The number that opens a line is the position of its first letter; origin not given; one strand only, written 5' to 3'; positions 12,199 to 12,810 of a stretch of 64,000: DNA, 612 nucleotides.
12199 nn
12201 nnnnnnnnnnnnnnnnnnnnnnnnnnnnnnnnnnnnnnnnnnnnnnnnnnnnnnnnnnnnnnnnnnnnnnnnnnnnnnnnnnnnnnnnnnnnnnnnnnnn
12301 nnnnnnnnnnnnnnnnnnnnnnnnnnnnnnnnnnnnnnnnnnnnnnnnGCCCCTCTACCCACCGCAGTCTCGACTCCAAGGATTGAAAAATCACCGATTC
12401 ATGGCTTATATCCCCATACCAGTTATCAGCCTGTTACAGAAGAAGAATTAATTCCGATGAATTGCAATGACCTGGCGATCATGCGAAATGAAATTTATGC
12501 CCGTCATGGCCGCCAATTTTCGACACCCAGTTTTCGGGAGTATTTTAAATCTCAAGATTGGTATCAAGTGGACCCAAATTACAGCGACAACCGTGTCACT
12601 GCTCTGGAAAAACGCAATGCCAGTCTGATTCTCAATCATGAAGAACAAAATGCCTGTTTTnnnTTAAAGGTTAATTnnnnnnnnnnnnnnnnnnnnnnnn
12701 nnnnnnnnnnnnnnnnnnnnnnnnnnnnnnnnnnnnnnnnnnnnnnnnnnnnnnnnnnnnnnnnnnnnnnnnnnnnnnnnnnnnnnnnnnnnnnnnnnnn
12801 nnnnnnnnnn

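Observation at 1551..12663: YARHG domain present twice: as a small secreted stand-alone protein and as the ectodomain of a Ser/Thr kinase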

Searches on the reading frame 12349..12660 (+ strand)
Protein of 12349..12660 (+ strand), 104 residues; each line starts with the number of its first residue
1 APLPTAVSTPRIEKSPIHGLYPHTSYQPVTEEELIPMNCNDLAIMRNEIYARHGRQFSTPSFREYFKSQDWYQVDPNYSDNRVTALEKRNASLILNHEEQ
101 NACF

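Call 30: find_related_loci(query=A1, collection=genome_contigs, flank=10000)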
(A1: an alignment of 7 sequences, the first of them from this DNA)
Query A1 (89 aa) in genome_contigs; peptide patterns used: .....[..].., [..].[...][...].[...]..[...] (x = any residue, [..] = any of these).
600 stretches matched a pattern (row limit reached: there are more); 582 encode a relative of the query (tblastn E <= 1e-3); the best 80 are kept; 80 distinct loci.
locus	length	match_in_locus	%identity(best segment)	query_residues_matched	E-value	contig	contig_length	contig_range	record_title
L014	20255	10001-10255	40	4-88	3e-20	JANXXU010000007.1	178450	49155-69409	MAG: Alphaproteobacteria bacterium isolate GL140_3_metabat_201 GL140_3_k141_2484723, whole genome shotgun sequence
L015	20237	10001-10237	46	5-83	2e-19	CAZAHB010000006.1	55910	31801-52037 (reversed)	MAG TPA_asm: uncultured Armatimonadia bacterium isolate binchicken_co77_180 genome assembly, contig: NODE_649_length_559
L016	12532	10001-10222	47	12-85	3e-19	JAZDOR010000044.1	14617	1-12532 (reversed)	MAG: bacterium isolate MEGAHIT-group-0.789 k141_12909112, whole genome shotgun sequence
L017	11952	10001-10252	43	1-84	1e-18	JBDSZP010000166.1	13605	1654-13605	MAG: Luteolibacter sp. isolate cluster1_bin.89 k127_8256657, whole genome shotgun sequence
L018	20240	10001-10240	43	4-85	2e-18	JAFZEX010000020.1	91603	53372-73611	MAG: Alistipes sp. isolate RGIG7704 Water_buffalos_Rectum-3__c169644, whole genome shotgun sequence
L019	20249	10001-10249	43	1-83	2e-18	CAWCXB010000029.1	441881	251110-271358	MAG: uncultured Verrucomicrobiae bacterium isolate MFD03250.bin.2.66 genome assembly, contig: contig_4644, whole genome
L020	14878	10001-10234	44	4-83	4e-18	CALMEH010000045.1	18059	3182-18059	MAG TPA_asm: uncultured Acidobacteria bacterium isolate SRR2107211_bin.18_CONCOCT_v1.1_MAG genome assembly, contig: ERZ7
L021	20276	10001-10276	45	2-84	3e-18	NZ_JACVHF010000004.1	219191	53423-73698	Heliobacterium chlorum strain DSM 3682 NODE_4_length_219191_cov_11.8244, whole genome shotgun sequence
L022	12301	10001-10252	43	1-84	5e-18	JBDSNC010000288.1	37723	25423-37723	MAG: Luteolibacter sp. isolate cluster1_bin.407 k127_7428485, whole genome shotgun sequence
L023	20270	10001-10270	42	3-83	1e-17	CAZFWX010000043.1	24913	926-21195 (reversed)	MAG TPA_asm: uncultured Desulfobacterales bacterium isolate binchicken_co107_460 genome assembly, contig: NODE_4979_leng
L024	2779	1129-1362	44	6-83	2e-17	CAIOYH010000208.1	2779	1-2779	uncultured bacterium isolate Kiruna_bin-04925 genome assembly, contig: bin-04925:208/230, whole genome shotgun sequence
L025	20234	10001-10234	43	4-83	2e-17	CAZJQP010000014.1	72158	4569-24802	MAG TPA_asm: uncultured Blastocatellaceae bacterium isolate SRP189682_co1_493 genome assembly, contig: NODE_313_length_7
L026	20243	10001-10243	45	4-84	3e-17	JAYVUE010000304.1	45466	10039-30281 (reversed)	MAG: Chitinophagaceae bacterium isolate GL74_UP_metabinner_18 GL74_UP_metabinner_18_303, whole genome shotgun sequence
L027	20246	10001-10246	39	2-83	2e-17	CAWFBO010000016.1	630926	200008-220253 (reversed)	MAG: uncultured Chitinophagaceae bacterium isolate MFD02416.bin.2.129 genome assembly, contig: contig_71757, whole genom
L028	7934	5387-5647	41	1-87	5e-17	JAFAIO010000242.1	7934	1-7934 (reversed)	MAG: Verrucomicrobiota bacterium isolate CP_BE_BS_R1_1 BE_BS_R1_k147_1828828, whole genome shotgun sequence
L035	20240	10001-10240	43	4-83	1e-16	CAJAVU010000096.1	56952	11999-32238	MAG: uncultured Flavobacteriales bacterium isolate Loc090116-8m_bin-0057 genome assembly, contig: bin-0057:096/114, whol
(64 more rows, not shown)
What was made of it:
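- Tried and rejected: Genome scan with the YARHG alignment (call 30).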

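Call 32: search_solved_structures(query=window:12349-12660:+, max_evalue=1, show_alignments=2)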
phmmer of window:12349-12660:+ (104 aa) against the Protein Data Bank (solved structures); distinct sequences matched with E-value up to 1: 2.
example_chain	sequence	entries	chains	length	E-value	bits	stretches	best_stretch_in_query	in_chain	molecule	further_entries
4g2a_A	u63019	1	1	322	1.8e-10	44.3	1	33-94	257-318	hypothetical protein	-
6k93_A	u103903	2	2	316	0.26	14.8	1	4-98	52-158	Type III effector XopAI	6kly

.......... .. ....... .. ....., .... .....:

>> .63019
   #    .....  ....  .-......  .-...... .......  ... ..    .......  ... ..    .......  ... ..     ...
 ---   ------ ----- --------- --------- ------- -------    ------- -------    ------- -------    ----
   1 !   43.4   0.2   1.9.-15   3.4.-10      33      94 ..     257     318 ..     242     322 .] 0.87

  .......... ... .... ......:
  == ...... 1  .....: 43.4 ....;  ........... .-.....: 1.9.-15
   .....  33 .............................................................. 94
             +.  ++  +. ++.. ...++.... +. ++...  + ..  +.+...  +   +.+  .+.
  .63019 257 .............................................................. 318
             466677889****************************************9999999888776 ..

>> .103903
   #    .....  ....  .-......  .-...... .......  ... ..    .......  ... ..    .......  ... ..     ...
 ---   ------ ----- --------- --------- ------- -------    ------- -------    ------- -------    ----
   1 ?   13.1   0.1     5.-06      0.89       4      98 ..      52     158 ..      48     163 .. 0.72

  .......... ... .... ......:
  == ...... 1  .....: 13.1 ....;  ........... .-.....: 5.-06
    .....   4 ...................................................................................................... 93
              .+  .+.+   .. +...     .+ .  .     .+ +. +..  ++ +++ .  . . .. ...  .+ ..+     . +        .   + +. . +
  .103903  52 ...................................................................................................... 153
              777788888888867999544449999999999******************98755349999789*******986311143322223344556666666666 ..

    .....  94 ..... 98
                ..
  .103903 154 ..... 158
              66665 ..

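Call 48: search_protein_families(library=pfam, proteins=[L035:6-629:+, L035:634-1569:+, L035:1562-3958:+, L035:4390-7746:+, L035:7751-8899:+, L035:8915-10243:+, L035:10236-11045:+, L035:11075-12730:+, L035:12735-14225:+, L035:14241-15698:+], max_evalue=0.0001)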
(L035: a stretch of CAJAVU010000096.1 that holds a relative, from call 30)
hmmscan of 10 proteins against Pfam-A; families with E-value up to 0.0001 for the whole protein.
L035:6-629:+ (207 aa): 1 family
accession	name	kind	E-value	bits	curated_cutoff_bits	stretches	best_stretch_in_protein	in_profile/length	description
PF01435.24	Peptidase_M48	-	4.7e-19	69.4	20.3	1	31-118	5-96/186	Peptidase family M48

L035:634-1569:+ (311 aa): 1 family
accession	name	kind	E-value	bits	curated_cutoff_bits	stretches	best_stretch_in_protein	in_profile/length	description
PF03168.19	LEA_2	-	3.3e-10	40.7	25.4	1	64-152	2-91/98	Late embryogenesis abundant protein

L035:1562-3958:+ (798 aa): 7 families
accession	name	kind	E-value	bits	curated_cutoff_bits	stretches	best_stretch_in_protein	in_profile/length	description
PF00498.31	FHA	-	4.3e-38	130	20.7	2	147-211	2-67/67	FHA domain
PF00005.33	ABC_tran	-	4.3e-32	112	25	1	246-392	1-137/137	ABC transporter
PF16697.10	Yop-YscD_cpl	-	4.8e-19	68.9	33.2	1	146-218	19-91/94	Inner membrane component of T3SS, cytoplasmic domain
PF01061.29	ABC2_membrane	-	1e-17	64.8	26.9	1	504-702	1-209/211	ABC-2 type transporter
PF13304.12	AAA_21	-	3.4e-12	47.5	27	1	373-423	247-300/304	AAA domain, putative AbiEii toxin, Type IV TA system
PF02463.25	SMC_N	-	8.7e-08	32.3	40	1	255-436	23-212/220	RecF/RecN/SMC N terminal domain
PF12698.13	ABC2_membrane_3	-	7.7e-07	28.9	31.6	1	550-689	166-306/347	ABC-2 family transporter protein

L035:4390-7746:+ (1118 aa): 6 families
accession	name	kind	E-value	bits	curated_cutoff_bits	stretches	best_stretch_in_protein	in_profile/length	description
PF00691.25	OmpA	-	6.4e-23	81.4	27.2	1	1013-1110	1-98/98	OmpA family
PF07676.18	PD40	-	9.7e-22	76.8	20.9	2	615-649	5-37/38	WD40-like Beta Propeller Repeat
PF13519.12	VWA_2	-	1.2e-11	45.7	27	1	704-811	1-106/107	von Willebrand factor type A domain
PF00092.34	VWA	-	4.6e-11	43.7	23.8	1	704-877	2-173/174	von Willebrand factor type A domain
PF13768.12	VWA_3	-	2.3e-09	37.9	27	1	703-861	2-151/155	von Willebrand factor type A domain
PF05762.20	VWA_CoxE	-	3.7e-05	23.7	26.4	1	692-827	46-176/222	VWA domain containing CoxE-like protein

L035:7751-8899:+ (382 aa): 5 families
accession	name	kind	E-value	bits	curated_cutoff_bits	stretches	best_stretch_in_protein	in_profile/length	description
PF00069.31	Pkinase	-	4.1e-58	197.3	31.7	1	11-255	1-251/263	Protein kinase domain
PF07714.23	PK_Tyr_Ser-Thr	-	1.4e-37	129.9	23.1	1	12-255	2-248/258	Protein tyrosine and serine/threonine kinase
PF03109.22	ABC1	-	2.7e-09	37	22.9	1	82-157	141-215/244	ABC1 atypical kinase-like domain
PF01636.29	APH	-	6.2e-06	26.6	23.2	0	125-156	165-197/239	Phosphotransferase enzyme family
PF14531.12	Kinase-like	-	4.8e-05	23.2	25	0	96-220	132-259/289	Kinase-like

L035:8915-10243:+ (442 aa): 5 families
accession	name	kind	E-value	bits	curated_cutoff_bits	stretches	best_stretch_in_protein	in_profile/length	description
PF00069.31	Pkinase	-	2.3e-59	201.4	31.7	1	9-253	1-249/263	Protein kinase domain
PF07714.23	PK_Tyr_Ser-Thr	-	4e-44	151.3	23.1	1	11-258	3-251/258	Protein tyrosine and serine/threonine kinase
PF13308.11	YARHG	-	5.6e-22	77.9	27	1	366-440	6-82/85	YARHG domain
PF03109.22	ABC1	-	2.4e-10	40.4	22.9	1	83-160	144-219/244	ABC1 atypical kinase-like domain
PF01636.29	APH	-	3.6e-05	24.1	23.2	0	110-157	155-199/239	Phosphotransferase enzyme family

L035:10236-11045:+ (269 aa): 1 family
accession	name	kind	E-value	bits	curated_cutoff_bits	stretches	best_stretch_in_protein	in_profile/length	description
PF13539.11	Peptidase_M15_4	-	1.8e-20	73.7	25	1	192-262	2-69/70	D-alanyl-D-alanine carboxypeptidase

L035:11075-12730:+ (551 aa): 4 families
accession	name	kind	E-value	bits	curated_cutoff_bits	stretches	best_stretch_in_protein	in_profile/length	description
PF00069.31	Pkinase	-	1.1e-56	192.7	31.7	1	9-260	1-253/263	Protein kinase domain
PF07714.23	PK_Tyr_Ser-Thr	-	4.9e-44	151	23.1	1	11-256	3-250/258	Protein tyrosine and serine/threonine kinase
PF03109.22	ABC1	-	1e-09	38.4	22.9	1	84-157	145-216/244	ABC1 atypical kinase-like domain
PF17667.7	Pkinase_fungal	-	5.5e-05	22.5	24.1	0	112-194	290-380/387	Fungal protein kinase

L035:12735-14225:+ (496 aa): 4 families
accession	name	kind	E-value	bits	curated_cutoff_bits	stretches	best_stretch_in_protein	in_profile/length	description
PF00069.31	Pkinase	-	1.3e-58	199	31.7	1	9-266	1-240/263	Protein kinase domain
PF07714.23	PK_Tyr_Ser-Thr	-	6.4e-44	150.6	23.1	1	12-258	4-248/258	Protein tyrosine and serine/threonine kinase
PF03109.22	ABC1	-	4.6e-11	42.8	22.9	1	83-158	144-217/244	ABC1 atypical kinase-like domain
PF17667.7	Pkinase_fungal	-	8.3e-05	21.9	24.1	0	118-193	296-375/387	Fungal protein kinase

L035:14241-15698:+ (485 aa): 3 families
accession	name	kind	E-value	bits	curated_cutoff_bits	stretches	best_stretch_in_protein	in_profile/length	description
PF00069.31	Pkinase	-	1.7e-57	195.3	31.7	1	12-227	1-213/263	Protein kinase domain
PF07714.23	PK_Tyr_Ser-Thr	-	1.4e-42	146.3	23.1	1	14-234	3-224/258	Protein tyrosine and serine/threonine kinase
PF03109.22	ABC1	-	4.3e-11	42.9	22.9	1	86-161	144-217/244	ABC1 atypical kinase-like domain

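Call 49: search_protein_families(library=pfam, proteins=[L015:4158-5639:-, L015:6073-7404:+, L015:7401-8675:+, L015:8720-10273:+, L015:10304-11800:+, L015:11831-13108:+, L015:12858-14726:+, L015:14723-16390:+, L015:16351-18360:+, L015:2304-4133:-], max_evalue=0.0001)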
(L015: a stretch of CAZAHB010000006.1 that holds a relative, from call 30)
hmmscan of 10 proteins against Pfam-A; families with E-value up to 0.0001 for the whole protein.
L015:4158-5639:- (493 aa): 3 families
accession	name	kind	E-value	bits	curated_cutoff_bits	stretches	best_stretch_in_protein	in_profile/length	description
PF00481.26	PP2C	-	3e-14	53.8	20.3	1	12-252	6-254/255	Protein phosphatase 2C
PF13672.11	PP2C_2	-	7e-13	49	24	1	41-243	25-194/209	Protein phosphatase 2C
PF07228.17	SpoIIE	-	4.9e-06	27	25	0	43-259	7-190/192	Stage II sporulation protein E (SpoIIE)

L015:6073-7404:+ (443 aa): 2 families
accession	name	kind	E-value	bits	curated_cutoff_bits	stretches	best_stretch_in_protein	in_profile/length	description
PF00498.31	FHA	-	9.1e-33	113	20.7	2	234-297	1-67/67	FHA domain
PF16697.10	Yop-YscD_cpl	-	1.3e-27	96.3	33.2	2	216-301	2-88/94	Inner membrane component of T3SS, cytoplasmic domain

L015:7401-8675:+ (424 aa): 3 families
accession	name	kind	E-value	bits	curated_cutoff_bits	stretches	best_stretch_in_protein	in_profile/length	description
PF00092.34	VWA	-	4e-21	76.5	23.8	1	116-278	2-172/174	von Willebrand factor type A domain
PF13519.12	VWA_2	-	4.6e-17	63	27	1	116-217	1-107/107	von Willebrand factor type A domain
PF13768.12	VWA_3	-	5.2e-13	49.8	27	1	116-264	3-152/155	von Willebrand factor type A domain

L015:8720-10273:+ (517 aa): 7 families
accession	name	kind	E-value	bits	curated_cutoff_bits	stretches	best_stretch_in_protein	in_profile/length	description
PF00069.31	Pkinase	-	7.8e-59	199.6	31.7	1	17-266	1-254/263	Protein kinase domain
PF07714.23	PK_Tyr_Ser-Thr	-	8.6e-40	137.1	23.1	1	19-263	3-248/258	Protein tyrosine and serine/threonine kinase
PF13308.11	YARHG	-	4.8e-22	78.2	27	1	428-506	4-84/85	YARHG domain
PF03793.24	PASTA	-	4e-12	46.4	23.2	1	356-419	2-64/64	PASTA domain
PF01636.29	APH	-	2.5e-08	34.4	23.2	0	32-131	14-108/239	Phosphotransferase enzyme family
PF03109.22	ABC1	-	1.1e-06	28.4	22.9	1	91-164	145-217/244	ABC1 atypical kinase-like domain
PF17667.7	Pkinase_fungal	-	3.9e-05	23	24.1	1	130-208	302-384/387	Fungal protein kinase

L015:10304-11800:+ (498 aa): 6 families
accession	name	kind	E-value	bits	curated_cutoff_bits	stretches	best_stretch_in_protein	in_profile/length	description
PF00069.31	Pkinase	-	1.5e-57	195.4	31.7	1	9-259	1-256/263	Protein kinase domain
PF07714.23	PK_Tyr_Ser-Thr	-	1.3e-39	136.5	23.1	1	10-256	2-250/258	Protein tyrosine and serine/threonine kinase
PF03793.24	PASTA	-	6.7e-11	42.4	23.2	1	351-412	1-63/64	PASTA domain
PF03109.22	ABC1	-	3.5e-08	33.3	22.9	1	80-157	141-217/244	ABC1 atypical kinase-like domain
PF01636.29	APH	-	7.3e-08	32.9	23.2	0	110-155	152-198/239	Phosphotransferase enzyme family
PF17667.7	Pkinase_fungal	-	8.5e-05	21.9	24.1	0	125-191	305-376/387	Fungal protein kinase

L015:11831-13108:+ (425 aa): 2 families
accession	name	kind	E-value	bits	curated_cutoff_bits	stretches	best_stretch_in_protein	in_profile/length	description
PF02016.21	Peptidase_S66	-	2.6e-30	105.5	25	1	115-232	1-121/121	LD-carboxypeptidase N-terminal domain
PF17676.7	Peptidase_S66C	-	1.6e-23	84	23.7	1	285-397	1-120/120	LD-carboxypeptidase C-terminal domain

L015:12858-14726:+ (622 aa): 6 families
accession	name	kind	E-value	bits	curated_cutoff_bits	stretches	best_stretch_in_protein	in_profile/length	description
PF00069.31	Pkinase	-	9.1e-58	196.1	31.7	1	96-343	1-253/263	Protein kinase domain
PF07714.23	PK_Tyr_Ser-Thr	-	5.5e-39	134.5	23.1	1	97-341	2-248/258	Protein tyrosine and serine/threonine kinase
PF25302.1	NADase_transloc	-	8.3e-20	71.9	27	1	476-614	12-144/146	NAD glycohydrolase translocation F5/8 type C domain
PF01636.29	APH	-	1.8e-06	28.4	23.2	0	198-241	152-197/239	Phosphotransferase enzyme family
PF03109.22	ABC1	-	2e-05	24.3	22.9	1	167-244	141-217/244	ABC1 atypical kinase-like domain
PF17667.7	Pkinase_fungal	-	2.5e-05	23.6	24.1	1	208-286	300-384/387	Fungal protein kinase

L015:14723-16390:+ (555 aa): 8 families
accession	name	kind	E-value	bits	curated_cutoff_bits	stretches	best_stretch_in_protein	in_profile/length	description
PF00069.31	Pkinase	-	3e-59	201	31.7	1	21-271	1-253/263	Protein kinase domain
PF07714.23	PK_Tyr_Ser-Thr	-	1.5e-37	129.8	23.1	1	22-270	2-249/258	Protein tyrosine and serine/threonine kinase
PF03793.24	PASTA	-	5.8e-12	45.8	23.2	1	359-421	1-63/64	PASTA domain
PF03109.22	ABC1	-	5.9e-08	32.6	22.9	1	63-170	117-218/244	ABC1 atypical kinase-like domain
PF01636.29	APH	-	7.6e-08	32.8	23.2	0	118-170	144-201/239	Phosphotransferase enzyme family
PF24125.1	Cds6_C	-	1.9e-07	31.8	27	1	442-545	6-110/111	Cds6 C-terminal NTF2-like domain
PF17667.7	Pkinase_fungal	-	1.1e-05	24.8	24.1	1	131-213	298-383/387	Fungal protein kinase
PF14534.12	DUF4440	-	9.5e-05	23.2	25.2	0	444-540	7-105/107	Domain of unknown function (DUF4440)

L015:16351-18360:+ (669 aa): 5 families
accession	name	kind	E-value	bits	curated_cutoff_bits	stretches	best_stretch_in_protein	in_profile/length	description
PF00069.31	Pkinase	-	3.9e-56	190.8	31.7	1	28-280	1-255/263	Protein kinase domain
PF07714.23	PK_Tyr_Ser-Thr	-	5.3e-35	121.4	23.1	1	29-278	2-250/258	Protein tyrosine and serine/threonine kinase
PF03793.24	PASTA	-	4.7e-30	103.8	23.2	2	450-511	2-63/64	PASTA domain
PF03109.22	ABC1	-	2.8e-07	30.3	22.9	1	98-177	140-218/244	ABC1 atypical kinase-like domain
PF01636.29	APH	-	1.1e-06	29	23.2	0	127-173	149-197/239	Phosphotransferase enzyme family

L015:2304-4133:- (609 aa): 6 families
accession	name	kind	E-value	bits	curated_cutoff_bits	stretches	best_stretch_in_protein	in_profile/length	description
PF00069.31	Pkinase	-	3.4e-57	194.3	31.7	1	11-264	1-254/263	Protein kinase domain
PF07714.23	PK_Tyr_Ser-Thr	-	2.9e-37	128.8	23.1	1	12-261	2-249/258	Protein tyrosine and serine/threonine kinase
PF03793.24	PASTA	-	1.3e-29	102.3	23.2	2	375-437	1-63/64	PASTA domain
PF01636.29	APH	-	9.8e-08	32.5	23.2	0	51-125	35-107/239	Phosphotransferase enzyme family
PF03109.22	ABC1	-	4.4e-07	29.7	22.9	1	53-159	117-217/244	ABC1 atypical kinase-like domain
PF17667.7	Pkinase_fungal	-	7.2e-05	22.1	24.1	0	126-204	303-383/387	Fungal protein kinase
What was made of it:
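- On PASTA kinases (PknB/PrkC/StkP type): PASTA plus YARHG does occur in L015 (call 49).
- Closest known: PASTA-domain Hanks kinases. Same: L015 even has PASTA and YARHG in one ectodomain (call 49).
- In L015 the ectodomain is PASTA followed by YARHG, and an LD-carboxypeptidase lies two genes on (call 49). YARHG co-occurs with PASTA in one ectodomain (call 49). VWA, FHA, PP2C and kinase combinations occur in L015 and L035 (calls 48, 49).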

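Call 52: predict_structure(alignment_id=A3)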
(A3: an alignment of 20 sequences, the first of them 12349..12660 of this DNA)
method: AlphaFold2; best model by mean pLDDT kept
length: 104 residues; sequences in the alignment: 20
mean_pLDDT: 90.4   pTM: 0.77
mean pLDDT of the five models: 90.4, 90.3, 90.0, 89.4, 89.2
residues with pLDDT >= 90: 83; 70-90: 5; 50-70: 15; < 50: 1
segments of 3 or more residues with pLDDT < 50: none
pLDDT, mean of each block of 10 residues (from residue 1): 62 67 96 97 98 97 97 96 97 98 89
secondary structure, 60 per line:
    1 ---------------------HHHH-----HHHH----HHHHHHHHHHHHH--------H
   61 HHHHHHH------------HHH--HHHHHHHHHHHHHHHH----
elements in order: H22-25 H31-34 H39-51 H60-67 H85-100

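Call 57: fold_search(model_id=the predicted structure, library=pdb)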
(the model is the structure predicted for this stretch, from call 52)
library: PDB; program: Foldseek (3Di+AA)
matches with E <= 10: 35; with E <= 0.001: 1
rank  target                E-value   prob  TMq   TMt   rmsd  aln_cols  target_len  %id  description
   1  4g2a                  3.4e-04  1.00  0.58  0.19   1.2        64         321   38  Crystal structure of a putative nutrient binding protein (lpg2210) from Legionella pneumophila subsp. pneumophila str. P (released 2012-08-29)
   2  7cr9_B                1.8e+00  0.07  0.21  0.13  12.3        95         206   10  Crystal structure of the N-terminal fragment (residue 1-206) of LonA protease from Meiothermus taiwanensis (released 2021-05-26)
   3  8gvl_B                2.4e+00  0.04  0.18  0.09  10.3        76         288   14  PTPN21 FERM (released 2023-09-20)
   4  6h7b_C                3.2e+00  0.06  0.20  0.25  11.0        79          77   13  Structure of Leishmania PABP1 (domain J) complexed with a peptide containing the PAM2 motif of eIF4E4. (released 2018-12-12)
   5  6h7a_A                3.2e+00  0.06  0.20  0.24  10.9        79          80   13  Structure of Leishmania PABP1 (domain J). (released 2018-12-12)
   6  6h7a_B                3.6e+00  0.05  0.20  0.24  10.9        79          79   13  Structure of Leishmania PABP1 (domain J). (released 2018-12-12)
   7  6jmt_B                3.8e+00  0.02  0.16  0.08  11.9        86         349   17  Crystal structure of GIT/PIX complex (released 2020-05-20)
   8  7aih_R                5.1e+00  0.08  0.32  0.09   9.5        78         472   15  The Large subunit of the Kinetoplastid mitochondrial ribosome (released 2021-04-28)
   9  6h7b_A                5.1e+00  0.04  0.20  0.24  11.0        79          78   13  Structure of Leishmania PABP1 (domain J) complexed with a peptide containing the PAM2 motif of eIF4E4. (released 2018-12-12)
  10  6hek_C                5.1e+00  0.01  0.15  0.06  12.8        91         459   12  Structure of human USP28 bound to Ubiquitin-PA (released 2019-03-27)
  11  9qf5_BW               5.7e+00  0.23  0.41  0.62   7.1        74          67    9  Structure of P. furiosus 70S ribosome grown at 102deg (released 2025-11-05)
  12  4mfr                  5.7e+00  0.02  0.18  0.13  11.0        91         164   13  Crystal structure of Mycobacterium tuberculosis CarD (released 2013-11-06)
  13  6yxx_BW               6.1e+00  0.07  0.29  0.18   8.3        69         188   12  State A of the Trypanosoma brucei mitoribosomal large subunit assembly intermediate (released 2020-10-14)
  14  1axi_A                6.1e+00  0.04  0.24  0.16  11.1        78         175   17  STRUCTURAL PLASTICITY AT THE HGH:HGHBP INTERFACE (released 1998-01-28)
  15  3kut_A                6.1e+00  0.03  0.22  0.26  13.3        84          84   12  Crystal structure of the MLLE domain of poly(A)-binding protein in complex with the binding region of Paip2 (released 2010-02-09)
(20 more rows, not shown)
